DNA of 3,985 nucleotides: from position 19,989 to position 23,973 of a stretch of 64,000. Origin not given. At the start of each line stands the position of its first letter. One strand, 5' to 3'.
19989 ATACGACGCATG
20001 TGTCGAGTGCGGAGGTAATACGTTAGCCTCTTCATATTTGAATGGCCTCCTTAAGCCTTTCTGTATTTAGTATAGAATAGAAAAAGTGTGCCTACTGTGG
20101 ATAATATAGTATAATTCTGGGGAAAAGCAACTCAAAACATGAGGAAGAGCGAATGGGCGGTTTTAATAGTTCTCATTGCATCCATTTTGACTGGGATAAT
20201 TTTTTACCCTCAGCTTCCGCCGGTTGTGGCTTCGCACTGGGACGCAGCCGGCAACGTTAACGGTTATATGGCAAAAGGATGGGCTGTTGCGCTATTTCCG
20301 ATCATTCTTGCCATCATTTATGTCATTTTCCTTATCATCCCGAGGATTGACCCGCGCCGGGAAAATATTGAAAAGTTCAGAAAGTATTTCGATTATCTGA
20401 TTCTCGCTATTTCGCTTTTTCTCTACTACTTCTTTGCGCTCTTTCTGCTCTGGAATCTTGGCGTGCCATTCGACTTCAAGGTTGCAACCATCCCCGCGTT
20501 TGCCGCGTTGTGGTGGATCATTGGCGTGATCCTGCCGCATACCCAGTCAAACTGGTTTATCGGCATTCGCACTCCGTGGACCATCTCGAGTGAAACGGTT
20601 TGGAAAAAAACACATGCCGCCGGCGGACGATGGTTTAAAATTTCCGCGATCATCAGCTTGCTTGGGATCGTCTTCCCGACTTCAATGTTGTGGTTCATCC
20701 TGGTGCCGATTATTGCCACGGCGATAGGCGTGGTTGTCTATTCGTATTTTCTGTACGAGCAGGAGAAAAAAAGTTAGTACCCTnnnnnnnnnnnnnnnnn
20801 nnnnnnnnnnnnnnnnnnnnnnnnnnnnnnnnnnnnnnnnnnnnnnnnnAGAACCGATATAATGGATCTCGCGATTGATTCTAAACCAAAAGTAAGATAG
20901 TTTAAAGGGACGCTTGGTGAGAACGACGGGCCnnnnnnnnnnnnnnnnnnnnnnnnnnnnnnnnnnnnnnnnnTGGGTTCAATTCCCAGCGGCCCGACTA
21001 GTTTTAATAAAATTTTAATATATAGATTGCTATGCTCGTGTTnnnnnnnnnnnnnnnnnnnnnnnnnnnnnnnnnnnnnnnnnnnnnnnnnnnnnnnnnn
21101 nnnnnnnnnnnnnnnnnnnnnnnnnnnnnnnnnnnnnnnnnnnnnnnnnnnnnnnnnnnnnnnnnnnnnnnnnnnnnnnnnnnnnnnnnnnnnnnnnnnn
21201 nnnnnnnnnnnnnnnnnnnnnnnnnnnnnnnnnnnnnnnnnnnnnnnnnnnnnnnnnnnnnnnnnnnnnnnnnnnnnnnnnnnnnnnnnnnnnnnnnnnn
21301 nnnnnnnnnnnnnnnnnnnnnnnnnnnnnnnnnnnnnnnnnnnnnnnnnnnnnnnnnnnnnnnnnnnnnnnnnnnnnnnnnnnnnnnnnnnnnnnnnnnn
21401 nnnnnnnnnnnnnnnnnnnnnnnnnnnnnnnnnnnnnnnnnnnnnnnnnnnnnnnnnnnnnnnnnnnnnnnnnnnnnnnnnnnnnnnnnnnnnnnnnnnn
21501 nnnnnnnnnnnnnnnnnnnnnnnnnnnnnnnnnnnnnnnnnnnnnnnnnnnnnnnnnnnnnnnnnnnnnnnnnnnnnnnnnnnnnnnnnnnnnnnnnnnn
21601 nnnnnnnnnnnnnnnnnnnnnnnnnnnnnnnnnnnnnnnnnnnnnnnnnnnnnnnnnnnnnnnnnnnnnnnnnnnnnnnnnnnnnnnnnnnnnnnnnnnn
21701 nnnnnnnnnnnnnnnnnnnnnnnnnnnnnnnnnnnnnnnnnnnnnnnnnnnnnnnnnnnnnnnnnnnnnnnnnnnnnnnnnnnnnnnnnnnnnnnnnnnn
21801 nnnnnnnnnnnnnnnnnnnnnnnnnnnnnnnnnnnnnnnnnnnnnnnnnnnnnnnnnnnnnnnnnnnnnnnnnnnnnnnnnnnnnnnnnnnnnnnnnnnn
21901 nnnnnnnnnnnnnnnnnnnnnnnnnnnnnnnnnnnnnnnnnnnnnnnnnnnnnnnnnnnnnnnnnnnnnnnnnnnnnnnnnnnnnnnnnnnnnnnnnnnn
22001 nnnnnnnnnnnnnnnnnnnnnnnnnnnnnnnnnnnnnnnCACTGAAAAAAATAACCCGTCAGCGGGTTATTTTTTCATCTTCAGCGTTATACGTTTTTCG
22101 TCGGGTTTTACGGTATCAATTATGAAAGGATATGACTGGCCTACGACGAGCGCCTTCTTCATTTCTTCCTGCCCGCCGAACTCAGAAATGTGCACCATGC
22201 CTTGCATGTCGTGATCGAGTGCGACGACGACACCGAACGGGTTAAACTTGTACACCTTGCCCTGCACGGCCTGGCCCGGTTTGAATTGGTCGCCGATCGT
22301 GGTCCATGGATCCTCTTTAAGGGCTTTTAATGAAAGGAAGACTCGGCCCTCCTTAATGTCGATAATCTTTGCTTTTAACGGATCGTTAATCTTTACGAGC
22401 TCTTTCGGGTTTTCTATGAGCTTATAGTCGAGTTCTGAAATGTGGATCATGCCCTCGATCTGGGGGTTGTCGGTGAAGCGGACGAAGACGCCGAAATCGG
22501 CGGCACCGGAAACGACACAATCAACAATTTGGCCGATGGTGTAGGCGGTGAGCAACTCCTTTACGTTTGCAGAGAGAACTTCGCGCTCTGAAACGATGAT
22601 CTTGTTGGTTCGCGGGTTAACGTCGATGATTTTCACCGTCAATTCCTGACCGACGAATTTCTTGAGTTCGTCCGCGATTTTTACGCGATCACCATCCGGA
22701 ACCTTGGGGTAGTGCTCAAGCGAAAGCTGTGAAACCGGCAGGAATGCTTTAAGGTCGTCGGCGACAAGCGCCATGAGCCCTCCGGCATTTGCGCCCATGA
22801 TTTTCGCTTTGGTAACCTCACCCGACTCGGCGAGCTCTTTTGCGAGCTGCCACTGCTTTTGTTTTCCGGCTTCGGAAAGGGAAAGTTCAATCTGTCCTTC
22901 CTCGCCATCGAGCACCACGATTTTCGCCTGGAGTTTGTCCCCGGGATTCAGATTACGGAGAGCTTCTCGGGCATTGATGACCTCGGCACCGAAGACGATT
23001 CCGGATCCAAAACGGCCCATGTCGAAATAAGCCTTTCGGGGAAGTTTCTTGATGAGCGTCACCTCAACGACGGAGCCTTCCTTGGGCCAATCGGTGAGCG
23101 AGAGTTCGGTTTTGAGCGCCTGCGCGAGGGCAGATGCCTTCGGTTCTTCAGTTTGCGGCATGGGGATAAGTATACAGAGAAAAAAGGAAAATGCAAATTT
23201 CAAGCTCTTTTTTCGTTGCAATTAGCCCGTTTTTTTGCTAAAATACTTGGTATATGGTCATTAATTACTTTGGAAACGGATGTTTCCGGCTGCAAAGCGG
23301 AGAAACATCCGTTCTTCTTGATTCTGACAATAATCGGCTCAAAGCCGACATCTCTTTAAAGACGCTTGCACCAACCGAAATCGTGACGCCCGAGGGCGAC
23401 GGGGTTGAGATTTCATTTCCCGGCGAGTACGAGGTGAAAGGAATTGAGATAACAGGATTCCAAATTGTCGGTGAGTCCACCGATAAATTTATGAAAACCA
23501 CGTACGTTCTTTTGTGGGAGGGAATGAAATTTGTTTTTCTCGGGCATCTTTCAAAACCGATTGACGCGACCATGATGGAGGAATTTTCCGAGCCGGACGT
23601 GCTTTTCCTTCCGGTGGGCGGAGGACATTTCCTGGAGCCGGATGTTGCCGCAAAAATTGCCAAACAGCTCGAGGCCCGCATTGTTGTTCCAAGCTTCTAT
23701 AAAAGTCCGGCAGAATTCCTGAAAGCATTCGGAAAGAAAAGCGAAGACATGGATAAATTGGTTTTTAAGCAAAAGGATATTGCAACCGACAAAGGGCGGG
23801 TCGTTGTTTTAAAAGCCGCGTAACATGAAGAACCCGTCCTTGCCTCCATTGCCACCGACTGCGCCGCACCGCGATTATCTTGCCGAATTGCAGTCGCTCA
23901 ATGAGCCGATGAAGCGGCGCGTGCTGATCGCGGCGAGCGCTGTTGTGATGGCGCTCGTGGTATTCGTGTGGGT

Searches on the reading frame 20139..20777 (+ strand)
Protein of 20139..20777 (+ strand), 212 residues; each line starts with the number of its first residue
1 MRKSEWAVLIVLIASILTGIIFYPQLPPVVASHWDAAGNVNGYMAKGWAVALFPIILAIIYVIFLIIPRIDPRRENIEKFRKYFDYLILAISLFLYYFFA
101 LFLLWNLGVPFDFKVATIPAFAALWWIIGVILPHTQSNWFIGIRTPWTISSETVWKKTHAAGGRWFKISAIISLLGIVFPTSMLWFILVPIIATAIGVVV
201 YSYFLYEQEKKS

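Call 76: search_protein_families(library=pfam, proteins=[window:20139-20777:+], max_evalue=0.001)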
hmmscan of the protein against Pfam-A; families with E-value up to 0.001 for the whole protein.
window:20139-20777:+ (212 aa): 2 families
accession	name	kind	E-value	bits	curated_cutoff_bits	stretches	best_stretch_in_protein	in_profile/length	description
PF13630.11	SdpI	-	1.2e-15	57.9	28.2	1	136-201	3-70/71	SdpI/YfhL protein family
PF07853.16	DUF1648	-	4.2e-14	52.4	28.7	1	10-57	1-48/49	Domain of unknown function (DUF1648)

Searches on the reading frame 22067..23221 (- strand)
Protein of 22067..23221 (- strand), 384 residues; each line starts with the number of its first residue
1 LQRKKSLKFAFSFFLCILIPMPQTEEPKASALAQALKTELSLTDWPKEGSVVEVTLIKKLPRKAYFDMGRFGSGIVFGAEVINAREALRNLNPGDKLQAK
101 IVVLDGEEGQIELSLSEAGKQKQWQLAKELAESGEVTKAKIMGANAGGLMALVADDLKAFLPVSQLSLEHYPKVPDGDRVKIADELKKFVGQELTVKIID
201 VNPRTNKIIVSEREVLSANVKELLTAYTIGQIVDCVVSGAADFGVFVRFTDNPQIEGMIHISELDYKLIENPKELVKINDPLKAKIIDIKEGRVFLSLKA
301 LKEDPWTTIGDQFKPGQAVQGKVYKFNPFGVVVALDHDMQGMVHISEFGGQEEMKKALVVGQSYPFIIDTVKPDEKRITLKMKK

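Call 5: search_protein_families(library=pfam, proteins=[window:22067-23221:-], max_evalue=0.001)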
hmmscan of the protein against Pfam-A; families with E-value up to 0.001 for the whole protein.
window:22067-23221:- (384 aa): 2 families
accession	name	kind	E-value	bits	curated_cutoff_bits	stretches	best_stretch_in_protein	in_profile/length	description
PF00575.29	S1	-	4.5e-34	117.1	22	3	229-298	4-73/74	S1 RNA binding domain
PF23459.1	S1_RRP5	-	4.6e-12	46.8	27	0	314-363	2-53/72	RRP5 S1 domain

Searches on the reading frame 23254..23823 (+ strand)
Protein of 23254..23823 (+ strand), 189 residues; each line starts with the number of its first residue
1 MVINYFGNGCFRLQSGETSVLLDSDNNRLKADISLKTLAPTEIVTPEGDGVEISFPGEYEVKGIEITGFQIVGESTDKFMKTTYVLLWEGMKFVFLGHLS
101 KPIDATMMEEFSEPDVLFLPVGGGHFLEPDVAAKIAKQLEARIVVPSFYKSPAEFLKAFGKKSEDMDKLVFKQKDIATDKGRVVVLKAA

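Call 76: search_protein_families(library=pfam, proteins=[window:23254-23823:+], max_evalue=0.001)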
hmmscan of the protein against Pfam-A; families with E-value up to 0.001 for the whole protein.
window:23254-23823:+ (189 aa): 1 family
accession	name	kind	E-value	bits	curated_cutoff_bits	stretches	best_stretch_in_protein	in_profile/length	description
PF13483.12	Lactamase_B_3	-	8.9e-17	62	24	1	3-146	2-158/160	Beta-lactamase superfamily domain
